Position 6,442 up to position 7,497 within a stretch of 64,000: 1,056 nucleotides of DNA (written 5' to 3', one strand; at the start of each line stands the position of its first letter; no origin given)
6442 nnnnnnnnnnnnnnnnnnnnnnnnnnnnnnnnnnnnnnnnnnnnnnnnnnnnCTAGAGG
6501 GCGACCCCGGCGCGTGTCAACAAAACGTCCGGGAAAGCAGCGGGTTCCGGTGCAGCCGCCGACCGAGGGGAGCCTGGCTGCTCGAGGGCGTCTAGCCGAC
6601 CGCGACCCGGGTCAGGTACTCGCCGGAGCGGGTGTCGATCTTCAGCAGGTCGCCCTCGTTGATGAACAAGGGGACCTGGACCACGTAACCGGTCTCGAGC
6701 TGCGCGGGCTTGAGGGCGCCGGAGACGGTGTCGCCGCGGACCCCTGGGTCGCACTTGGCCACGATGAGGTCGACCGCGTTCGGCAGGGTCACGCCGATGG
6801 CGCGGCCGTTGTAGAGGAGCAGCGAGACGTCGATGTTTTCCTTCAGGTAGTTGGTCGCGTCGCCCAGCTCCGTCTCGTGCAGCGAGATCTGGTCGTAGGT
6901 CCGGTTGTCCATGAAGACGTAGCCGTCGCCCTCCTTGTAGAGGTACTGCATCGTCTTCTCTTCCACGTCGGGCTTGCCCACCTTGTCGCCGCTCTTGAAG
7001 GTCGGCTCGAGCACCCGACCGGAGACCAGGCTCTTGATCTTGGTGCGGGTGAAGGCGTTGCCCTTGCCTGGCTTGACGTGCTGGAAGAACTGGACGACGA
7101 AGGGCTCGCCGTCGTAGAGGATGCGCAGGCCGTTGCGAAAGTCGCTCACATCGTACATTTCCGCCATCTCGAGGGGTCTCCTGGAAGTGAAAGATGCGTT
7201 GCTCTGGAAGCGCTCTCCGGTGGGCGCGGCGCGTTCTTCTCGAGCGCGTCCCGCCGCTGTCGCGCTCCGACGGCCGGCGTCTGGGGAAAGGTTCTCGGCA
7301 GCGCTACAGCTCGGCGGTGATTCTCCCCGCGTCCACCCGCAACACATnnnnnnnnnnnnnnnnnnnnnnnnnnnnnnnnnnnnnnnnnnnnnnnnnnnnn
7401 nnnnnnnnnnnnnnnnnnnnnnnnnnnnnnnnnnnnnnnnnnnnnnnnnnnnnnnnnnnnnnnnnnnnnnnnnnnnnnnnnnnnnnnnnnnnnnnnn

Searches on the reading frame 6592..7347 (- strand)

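Call 62: search_protein_families(library=pfam, proteins=[window:6592-7347:-], max_evalue=0.00001)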
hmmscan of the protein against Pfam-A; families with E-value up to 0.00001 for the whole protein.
window:6592-7347:- (251 aa): 3 families
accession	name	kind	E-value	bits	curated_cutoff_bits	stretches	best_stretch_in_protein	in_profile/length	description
PF09285.17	Elong-fact-P_C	-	8.5e-25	86.7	25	1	192-247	1-56/56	Elongation factor P, C-terminal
PF08207.18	EFP_N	-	4.7e-24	84.6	23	1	67-123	2-58/58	Elongation factor P (EF-P) KOW-like domain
PF01132.26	EFP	-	8.3e-24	83.8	27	1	131-184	1-54/54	Elongation factor P (EF-P) OB domain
